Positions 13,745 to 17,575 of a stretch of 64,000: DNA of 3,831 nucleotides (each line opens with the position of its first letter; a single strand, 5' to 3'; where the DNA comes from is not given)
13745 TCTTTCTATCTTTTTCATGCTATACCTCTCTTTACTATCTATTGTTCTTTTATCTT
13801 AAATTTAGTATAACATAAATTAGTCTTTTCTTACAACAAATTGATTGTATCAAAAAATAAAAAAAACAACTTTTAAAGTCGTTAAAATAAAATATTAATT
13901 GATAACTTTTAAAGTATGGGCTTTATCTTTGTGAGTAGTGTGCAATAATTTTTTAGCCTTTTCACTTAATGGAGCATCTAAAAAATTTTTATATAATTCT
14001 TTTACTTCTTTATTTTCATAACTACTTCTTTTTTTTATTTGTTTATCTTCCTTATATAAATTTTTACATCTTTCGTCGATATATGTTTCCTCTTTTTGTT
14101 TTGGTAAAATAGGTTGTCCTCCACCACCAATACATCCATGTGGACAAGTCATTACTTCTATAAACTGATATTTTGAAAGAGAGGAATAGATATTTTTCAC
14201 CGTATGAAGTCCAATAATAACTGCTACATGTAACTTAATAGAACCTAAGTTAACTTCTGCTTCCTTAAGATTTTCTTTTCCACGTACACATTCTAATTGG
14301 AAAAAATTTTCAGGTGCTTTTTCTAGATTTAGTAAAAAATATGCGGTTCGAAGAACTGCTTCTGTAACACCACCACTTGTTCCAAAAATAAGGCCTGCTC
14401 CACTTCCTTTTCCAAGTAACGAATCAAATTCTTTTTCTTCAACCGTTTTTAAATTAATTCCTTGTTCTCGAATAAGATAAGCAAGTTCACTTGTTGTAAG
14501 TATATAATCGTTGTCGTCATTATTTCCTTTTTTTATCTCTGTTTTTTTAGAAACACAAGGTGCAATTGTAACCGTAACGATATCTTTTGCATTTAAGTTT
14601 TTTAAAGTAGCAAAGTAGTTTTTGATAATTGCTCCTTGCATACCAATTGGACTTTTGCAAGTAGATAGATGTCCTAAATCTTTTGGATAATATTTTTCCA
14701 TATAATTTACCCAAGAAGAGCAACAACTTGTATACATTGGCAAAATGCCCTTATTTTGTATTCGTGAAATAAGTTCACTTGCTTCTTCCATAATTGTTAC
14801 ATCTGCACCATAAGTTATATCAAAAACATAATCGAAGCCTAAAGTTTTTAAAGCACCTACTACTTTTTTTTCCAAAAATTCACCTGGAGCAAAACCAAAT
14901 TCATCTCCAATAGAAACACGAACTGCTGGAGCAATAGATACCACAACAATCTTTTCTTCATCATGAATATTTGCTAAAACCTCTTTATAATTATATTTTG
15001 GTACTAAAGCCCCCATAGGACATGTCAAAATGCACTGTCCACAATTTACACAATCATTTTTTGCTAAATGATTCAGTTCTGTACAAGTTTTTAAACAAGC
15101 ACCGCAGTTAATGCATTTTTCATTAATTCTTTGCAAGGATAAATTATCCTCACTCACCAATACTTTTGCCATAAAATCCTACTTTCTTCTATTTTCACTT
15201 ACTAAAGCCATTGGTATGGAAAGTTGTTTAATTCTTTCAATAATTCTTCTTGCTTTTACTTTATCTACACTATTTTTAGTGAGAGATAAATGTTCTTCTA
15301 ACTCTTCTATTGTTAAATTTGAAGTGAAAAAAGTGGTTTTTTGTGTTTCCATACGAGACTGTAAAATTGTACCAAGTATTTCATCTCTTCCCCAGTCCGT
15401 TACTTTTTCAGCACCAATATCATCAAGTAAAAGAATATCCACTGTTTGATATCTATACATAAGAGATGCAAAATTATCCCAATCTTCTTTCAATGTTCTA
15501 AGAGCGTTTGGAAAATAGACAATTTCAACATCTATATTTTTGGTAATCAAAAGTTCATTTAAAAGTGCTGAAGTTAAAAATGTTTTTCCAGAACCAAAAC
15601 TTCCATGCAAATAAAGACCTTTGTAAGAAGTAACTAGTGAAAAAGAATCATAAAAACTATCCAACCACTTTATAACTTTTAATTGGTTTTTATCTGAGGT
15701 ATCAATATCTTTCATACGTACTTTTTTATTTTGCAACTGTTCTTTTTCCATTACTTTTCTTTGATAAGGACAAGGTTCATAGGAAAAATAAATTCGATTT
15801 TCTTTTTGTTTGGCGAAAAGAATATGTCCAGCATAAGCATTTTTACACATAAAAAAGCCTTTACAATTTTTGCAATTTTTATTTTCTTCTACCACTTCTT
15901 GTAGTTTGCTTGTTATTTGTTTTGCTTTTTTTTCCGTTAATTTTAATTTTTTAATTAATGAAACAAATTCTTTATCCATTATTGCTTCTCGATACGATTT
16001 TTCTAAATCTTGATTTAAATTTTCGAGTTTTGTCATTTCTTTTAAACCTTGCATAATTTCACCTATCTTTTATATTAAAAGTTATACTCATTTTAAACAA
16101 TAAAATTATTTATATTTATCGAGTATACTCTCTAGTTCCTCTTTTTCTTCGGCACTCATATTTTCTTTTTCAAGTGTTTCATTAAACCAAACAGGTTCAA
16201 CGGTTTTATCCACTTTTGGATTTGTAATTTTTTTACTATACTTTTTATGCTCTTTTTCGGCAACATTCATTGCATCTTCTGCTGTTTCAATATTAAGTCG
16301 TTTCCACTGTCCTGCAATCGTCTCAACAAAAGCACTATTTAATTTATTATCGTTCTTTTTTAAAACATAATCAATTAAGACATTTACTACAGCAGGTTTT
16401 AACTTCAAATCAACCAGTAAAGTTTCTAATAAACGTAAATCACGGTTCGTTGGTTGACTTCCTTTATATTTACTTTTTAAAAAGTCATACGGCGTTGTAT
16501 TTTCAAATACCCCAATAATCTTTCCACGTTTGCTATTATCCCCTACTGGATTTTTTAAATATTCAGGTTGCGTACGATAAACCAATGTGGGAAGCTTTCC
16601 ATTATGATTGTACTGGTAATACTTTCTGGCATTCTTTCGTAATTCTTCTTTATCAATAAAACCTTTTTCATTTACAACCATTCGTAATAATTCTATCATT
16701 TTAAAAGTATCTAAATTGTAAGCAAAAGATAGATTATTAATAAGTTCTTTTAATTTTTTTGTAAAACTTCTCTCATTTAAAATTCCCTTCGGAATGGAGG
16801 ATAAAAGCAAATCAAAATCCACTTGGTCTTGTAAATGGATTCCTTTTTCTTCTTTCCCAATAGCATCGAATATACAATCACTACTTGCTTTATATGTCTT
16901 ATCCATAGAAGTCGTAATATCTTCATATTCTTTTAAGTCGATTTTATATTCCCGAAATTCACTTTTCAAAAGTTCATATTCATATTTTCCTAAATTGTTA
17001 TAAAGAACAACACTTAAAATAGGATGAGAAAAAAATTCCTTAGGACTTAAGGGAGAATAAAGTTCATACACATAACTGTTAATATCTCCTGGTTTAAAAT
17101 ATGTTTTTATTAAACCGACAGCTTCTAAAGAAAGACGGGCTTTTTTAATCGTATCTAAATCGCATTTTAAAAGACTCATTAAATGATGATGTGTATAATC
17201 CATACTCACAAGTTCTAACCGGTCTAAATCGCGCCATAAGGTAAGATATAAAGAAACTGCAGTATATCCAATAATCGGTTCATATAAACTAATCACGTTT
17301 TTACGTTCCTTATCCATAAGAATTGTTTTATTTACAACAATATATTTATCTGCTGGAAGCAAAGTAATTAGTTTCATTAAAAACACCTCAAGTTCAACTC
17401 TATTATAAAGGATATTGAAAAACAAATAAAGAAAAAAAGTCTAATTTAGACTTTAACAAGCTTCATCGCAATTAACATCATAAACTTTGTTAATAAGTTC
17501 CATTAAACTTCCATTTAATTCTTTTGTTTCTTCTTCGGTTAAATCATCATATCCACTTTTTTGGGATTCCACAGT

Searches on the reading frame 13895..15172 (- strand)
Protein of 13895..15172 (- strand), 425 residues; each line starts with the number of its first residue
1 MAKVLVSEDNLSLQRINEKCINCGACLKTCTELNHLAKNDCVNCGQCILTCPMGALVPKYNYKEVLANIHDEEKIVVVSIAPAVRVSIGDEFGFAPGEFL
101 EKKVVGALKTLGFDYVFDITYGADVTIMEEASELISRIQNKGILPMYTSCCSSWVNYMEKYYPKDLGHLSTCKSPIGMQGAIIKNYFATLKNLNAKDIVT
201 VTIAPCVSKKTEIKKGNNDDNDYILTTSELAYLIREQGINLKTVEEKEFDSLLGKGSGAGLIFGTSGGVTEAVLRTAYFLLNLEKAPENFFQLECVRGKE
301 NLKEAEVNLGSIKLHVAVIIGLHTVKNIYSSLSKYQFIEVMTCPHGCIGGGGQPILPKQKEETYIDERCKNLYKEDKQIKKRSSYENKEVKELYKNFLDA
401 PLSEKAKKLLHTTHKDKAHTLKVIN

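Call 70: search_protein_families(library=pfam, proteins=[window:13895-15172:-], max_evalue=0.0001)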
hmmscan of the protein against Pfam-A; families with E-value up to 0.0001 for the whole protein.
window:13895-15172:- (425 aa): 9 families
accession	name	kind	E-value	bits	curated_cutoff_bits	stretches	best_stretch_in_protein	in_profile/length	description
PF02906.19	Fe_hyd_lg_C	-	2.6e-80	270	22.1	1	74-351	1-245/245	Iron only hydrogenase large subunit, C-terminal domain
PF02256.22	Fe_hyd_SSU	-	8.1e-19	67.9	24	1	364-417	3-56/56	Iron hydrogenase small subunit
PF00037.32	Fer4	-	6.6e-07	29.3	21.1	0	39-56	6-23/24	4Fe-4S binding domain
PF13484.11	Fer4_16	-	2.7e-06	28.5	30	0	41-63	2-27/66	4Fe-4S double cluster binding domain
PF13187.11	Fer4_9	-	3.5e-06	27.4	27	0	41-64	2-25/52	4Fe-4S dicluster domain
PF12837.12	Fer4_6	-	1.5e-05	25.1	25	0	39-56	7-24/24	4Fe-4S binding domain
PF12797.12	Fer4_2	-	2.9e-05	24.2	24.5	0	18-31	8-21/22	4Fe-4S binding domain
PF12838.12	Fer4_7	-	5.6e-05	24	27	0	41-61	2-22/52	4Fe-4S dicluster domain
PF12800.12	Fer4_4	-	8.8e-05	23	24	0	39-54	2-17/17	4Fe-4S binding domain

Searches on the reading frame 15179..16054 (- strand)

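Call 71: search_protein_families(library=pfam, proteins=[window:15179-16054:-], max_evalue=0.0001)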
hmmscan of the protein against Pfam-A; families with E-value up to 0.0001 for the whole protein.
window:15179-16054:- (291 aa): 4 families
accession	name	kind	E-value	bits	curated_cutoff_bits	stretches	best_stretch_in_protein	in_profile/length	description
PF01695.23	IstB_IS21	-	5.7e-07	29.7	24.1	1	136-257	84-204/238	IstB-like ATP binding protein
PF00308.24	Bac_DnaA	-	2.3e-06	28.4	23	1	143-254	33-146/162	Bacterial DnaA ATPAse domain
PF03969.22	AFG1_ATPase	-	2.7e-06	27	27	1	140-254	57-173/361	AFG1-like ATPase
PF07319.16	DnaI_N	-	7.9e-05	23.7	24.1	1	3-77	7-79/94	Primosomal protein DnaI N-terminus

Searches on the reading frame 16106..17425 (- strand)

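Call 71: search_protein_families(library=pfam, proteins=[window:16106-17425:-], max_evalue=0.0001)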
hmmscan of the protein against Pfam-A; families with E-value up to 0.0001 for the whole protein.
window:16106-17425:- (439 aa): 1 family
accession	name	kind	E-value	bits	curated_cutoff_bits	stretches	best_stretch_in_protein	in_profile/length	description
PF07261.16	DnaB_2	-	2.3e-12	46.9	22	1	319-387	6-72/74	Replication initiation and membrane attachment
